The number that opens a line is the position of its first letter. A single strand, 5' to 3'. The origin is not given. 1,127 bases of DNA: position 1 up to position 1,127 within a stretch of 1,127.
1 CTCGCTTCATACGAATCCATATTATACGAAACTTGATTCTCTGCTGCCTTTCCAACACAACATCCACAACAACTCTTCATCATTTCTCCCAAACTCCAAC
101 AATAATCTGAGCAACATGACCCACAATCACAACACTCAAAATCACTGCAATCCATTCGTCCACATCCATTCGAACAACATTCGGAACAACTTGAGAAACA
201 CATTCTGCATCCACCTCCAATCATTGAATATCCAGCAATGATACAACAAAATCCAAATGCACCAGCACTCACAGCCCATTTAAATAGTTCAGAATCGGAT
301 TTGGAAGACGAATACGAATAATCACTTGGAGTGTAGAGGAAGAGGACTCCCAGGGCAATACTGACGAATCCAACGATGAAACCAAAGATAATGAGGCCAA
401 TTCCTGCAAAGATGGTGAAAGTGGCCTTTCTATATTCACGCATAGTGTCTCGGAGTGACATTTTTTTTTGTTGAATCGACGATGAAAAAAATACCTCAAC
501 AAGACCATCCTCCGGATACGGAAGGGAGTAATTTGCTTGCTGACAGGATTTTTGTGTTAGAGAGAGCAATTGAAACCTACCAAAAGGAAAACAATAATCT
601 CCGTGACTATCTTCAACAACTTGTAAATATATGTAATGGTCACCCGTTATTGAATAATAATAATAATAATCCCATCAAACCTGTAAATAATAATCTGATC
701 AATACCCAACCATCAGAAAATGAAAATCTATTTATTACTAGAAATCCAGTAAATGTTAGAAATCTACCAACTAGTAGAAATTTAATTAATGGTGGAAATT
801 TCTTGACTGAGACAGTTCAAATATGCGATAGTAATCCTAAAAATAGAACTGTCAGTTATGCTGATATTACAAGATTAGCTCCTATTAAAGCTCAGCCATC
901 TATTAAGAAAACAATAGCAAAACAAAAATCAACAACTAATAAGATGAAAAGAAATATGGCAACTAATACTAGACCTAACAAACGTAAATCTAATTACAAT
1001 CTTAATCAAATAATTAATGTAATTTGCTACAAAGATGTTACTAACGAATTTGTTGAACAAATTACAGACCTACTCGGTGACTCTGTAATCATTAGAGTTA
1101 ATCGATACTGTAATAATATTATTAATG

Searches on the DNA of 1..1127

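Call 28: search_rna_families(source=window, threshold=evalue, max_evalue=1)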
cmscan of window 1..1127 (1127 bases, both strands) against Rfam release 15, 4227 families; matches with E-value up to 1: 1.
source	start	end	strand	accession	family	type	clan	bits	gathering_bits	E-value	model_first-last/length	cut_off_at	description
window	473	551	+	RF00055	SNORD96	Gene; snRNA; snoRNA; CD-box;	CL00072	20.2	43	0.9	1-85/85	no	Small nucleolar RNA SNORD96 family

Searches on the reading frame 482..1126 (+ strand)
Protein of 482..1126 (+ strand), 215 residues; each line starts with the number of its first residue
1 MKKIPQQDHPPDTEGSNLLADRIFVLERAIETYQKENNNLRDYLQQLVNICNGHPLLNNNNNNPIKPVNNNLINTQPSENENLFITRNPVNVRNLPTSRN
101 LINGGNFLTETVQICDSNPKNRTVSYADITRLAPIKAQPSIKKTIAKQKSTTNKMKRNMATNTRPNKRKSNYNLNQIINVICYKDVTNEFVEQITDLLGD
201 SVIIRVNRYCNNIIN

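Call 8: search_protein_families(library=pfam, proteins=[window:482-1126:+], max_evalue=1)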
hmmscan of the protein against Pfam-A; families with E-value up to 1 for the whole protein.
window:482-1126:+ (215 aa): 0 families

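Call 9: find_homologous_proteins(query=window:482-1126:+)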
Query window:482-1126:+ (215 aa): 1 proteins with E <= 0.001 among 131 candidates.
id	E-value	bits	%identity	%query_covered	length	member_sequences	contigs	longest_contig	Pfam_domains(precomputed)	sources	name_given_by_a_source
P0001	5.8e-103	361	100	79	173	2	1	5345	-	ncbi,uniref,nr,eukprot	ncbi:predicted protein [Naegleria gruberi]|uniref:Predicted protein n=1 Tax=Naegleria gruberi TaxID=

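Call 11: find_encoding_contigs(protein=P0001, flank=10000)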
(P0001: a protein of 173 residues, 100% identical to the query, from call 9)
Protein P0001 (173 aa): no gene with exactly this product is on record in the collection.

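Call 13: list_cluster_members(proteins=[P0001])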
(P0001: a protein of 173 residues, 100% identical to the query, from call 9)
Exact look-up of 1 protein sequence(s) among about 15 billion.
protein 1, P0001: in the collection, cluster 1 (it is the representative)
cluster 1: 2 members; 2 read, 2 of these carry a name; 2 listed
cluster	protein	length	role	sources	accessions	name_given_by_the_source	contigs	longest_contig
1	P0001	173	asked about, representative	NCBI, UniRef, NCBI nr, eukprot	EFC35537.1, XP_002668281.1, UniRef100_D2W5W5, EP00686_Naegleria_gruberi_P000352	predicted protein [Naegleria gruberi] | Predicted protein n=1 Tax=Naegleria gruberi TaxID=5762 RepID=D2W5W5_NAEGR | uncharacterized protein NAEGRDRAFT_76809 [Naegleria gruberi]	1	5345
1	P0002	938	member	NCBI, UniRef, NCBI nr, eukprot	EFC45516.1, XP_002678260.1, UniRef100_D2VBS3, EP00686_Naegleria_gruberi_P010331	predicted protein [Naegleria gruberi] | Predicted protein n=1 Tax=Naegleria gruberi TaxID=5762 RepID=D2VBS3_NAEGR | uncharacterized protein NAEGRDRAFT_66315 [Naegleria gruberi]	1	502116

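Call 16: find_encoding_contigs(protein=P0002, flank=10000)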
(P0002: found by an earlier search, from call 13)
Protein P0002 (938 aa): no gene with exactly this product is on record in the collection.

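Call 17: search_protein_families(library=pfam, proteins=[P0002], max_evalue=0.1)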
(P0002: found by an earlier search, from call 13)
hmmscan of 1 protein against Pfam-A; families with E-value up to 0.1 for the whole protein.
P0002 (938 aa): 2 families
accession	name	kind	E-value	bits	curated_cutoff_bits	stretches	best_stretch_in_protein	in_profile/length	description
PF00075.30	RNase_H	-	2.3e-07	31.5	25.8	1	651-720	5-69/141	RNase H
PF22560.2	GMT-wHTH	-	0.055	14.4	27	0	380-427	22-66/82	GMT-like wHTH domain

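Call 18: find_homologous_proteins(query=P0002)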
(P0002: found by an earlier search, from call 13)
Query P0002 (938 aa): 1 proteins with E <= 0.001 among 8000 candidates.
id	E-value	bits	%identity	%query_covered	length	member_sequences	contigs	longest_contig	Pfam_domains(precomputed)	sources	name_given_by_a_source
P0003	1.7e-246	839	63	66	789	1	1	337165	-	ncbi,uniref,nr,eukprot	ncbi:predicted protein [Naegleria gruberi]|uniref:Predicted protein n=2 Tax=Naegleria gruberi TaxID=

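Call 20: find_encoding_contigs(protein=P0003, flank=10000)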
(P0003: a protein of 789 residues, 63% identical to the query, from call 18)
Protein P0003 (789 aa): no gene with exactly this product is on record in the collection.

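Call 45: find_related_loci(query=window:482-1126:+, collection=metagenome_contigs, flank=5000)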
Query window:482-1126:+ (215 aa) in metagenome_contigs; peptide patterns used: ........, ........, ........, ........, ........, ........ (x = any residue, [..] = any of these).
600 stretches matched a pattern, but none encodes a relative of the query by tblastn (E <= 1e-3).

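Call 46: find_related_loci(query=window:482-1126:+, collection=viral_contigs, flank=5000)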
Query window:482-1126:+ (215 aa) in viral_contigs; peptide patterns used: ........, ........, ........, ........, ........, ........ (x = any residue, [..] = any of these).
34 stretches matched a pattern, but none encodes a relative of the query by tblastn (E <= 1e-3).

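Call 55: search_protein_families(library=pfam, proteins=[P0003], max_evalue=1)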
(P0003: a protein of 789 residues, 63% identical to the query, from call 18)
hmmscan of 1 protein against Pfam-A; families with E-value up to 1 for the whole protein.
P0003 (789 aa): 4 families
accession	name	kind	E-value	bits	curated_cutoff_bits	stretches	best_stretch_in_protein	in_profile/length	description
PF14529.12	Exo_endo_phos_2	-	4.6e-05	23.7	27.4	1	35-151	2-116/117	Endonuclease-reverse transcriptase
PF10174.14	Cast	-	0.0067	15.1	29.1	1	211-286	550-626/766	RIM-binding protein of the cytomatrix active zone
PF03372.29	Exo_endo_phos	-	0.059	13.6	24.5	1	47-139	125-213/225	Endonuclease/Exonuclease/phosphatase family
PF02828.21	L27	-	0.2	11.8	22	1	227-254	6-33/53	L27 domain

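Call 56: search_solved_structures(query=P0003, max_evalue=1)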
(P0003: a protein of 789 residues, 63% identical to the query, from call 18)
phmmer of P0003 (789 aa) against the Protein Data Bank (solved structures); distinct sequences matched with E-value up to 1: 0.

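Call 57: search_solved_structures(query=P0002, max_evalue=1)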
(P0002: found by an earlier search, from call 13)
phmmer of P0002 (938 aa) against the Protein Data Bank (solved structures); distinct sequences matched with E-value up to 1: 2.
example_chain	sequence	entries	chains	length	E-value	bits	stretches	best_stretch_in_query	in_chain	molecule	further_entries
8gh6_A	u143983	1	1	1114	0.65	11.2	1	511-576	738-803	Reverse transcriptase-like protein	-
8ibw_C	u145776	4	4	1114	0.66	11.2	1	511-576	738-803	Reverse transcriptase-like protein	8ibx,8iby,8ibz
